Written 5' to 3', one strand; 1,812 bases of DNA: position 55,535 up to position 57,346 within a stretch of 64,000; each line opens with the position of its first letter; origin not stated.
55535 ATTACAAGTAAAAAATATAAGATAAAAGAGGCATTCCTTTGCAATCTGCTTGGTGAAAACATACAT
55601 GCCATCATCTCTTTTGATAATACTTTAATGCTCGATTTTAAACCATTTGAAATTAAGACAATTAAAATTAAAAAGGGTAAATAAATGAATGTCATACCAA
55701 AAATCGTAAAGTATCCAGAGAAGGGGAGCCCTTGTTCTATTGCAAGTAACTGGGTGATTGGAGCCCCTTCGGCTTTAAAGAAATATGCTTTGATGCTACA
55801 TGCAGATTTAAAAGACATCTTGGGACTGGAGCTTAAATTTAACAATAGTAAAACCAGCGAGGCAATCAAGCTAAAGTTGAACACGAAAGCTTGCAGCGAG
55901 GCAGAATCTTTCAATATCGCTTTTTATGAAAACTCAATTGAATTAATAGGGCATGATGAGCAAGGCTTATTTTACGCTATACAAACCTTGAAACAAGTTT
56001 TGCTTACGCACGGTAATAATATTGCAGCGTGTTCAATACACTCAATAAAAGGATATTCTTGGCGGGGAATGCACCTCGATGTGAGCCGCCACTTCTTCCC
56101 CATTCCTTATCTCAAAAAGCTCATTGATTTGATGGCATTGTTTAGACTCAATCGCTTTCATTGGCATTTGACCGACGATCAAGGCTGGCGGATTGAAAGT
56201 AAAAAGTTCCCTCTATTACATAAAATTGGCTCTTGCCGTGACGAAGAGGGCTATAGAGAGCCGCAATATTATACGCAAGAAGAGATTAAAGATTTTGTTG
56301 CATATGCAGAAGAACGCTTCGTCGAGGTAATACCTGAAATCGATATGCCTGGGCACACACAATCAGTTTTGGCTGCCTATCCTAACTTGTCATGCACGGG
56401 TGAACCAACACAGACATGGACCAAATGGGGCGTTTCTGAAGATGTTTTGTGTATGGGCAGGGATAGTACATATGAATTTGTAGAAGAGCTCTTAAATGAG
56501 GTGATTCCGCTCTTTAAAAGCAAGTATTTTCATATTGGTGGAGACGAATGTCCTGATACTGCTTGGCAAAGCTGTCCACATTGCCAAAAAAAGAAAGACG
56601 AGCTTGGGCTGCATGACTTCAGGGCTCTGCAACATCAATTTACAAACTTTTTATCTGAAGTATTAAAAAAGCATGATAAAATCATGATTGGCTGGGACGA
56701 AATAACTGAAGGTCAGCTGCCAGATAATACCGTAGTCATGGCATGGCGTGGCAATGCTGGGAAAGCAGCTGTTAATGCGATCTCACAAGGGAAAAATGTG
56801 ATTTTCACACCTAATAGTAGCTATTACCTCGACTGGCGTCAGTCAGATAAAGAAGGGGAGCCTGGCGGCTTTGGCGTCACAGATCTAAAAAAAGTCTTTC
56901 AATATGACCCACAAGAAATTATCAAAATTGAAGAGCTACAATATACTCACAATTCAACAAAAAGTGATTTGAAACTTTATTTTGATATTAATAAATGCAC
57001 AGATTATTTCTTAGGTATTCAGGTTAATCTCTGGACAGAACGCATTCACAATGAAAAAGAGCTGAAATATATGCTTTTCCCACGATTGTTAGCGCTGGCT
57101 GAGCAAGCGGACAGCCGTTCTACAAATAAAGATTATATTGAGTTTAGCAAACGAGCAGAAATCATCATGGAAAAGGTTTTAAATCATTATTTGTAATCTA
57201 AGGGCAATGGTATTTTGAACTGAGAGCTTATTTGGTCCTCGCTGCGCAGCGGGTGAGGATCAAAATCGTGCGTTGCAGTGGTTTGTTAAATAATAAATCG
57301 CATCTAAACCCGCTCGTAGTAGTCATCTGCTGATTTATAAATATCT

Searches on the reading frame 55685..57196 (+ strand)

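Call 9: search_protein_families(library=pfam, proteins=[window:55685-57196:+], max_evalue=0.1)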
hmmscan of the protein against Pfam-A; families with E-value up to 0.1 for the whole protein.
window:55685-57196:+ (503 aa): 2 families
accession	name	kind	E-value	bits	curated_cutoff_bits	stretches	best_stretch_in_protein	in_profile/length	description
PF00728.28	Glyco_hydro_20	-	9.9e-113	377.5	22.3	1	124-475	1-344/348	Glycosyl hydrolase family 20, catalytic domain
PF02838.20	Glyco_hydro_20b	-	1.6e-14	55.1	26.1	1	2-118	3-121/124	Glycosyl hydrolase family 20, domain 2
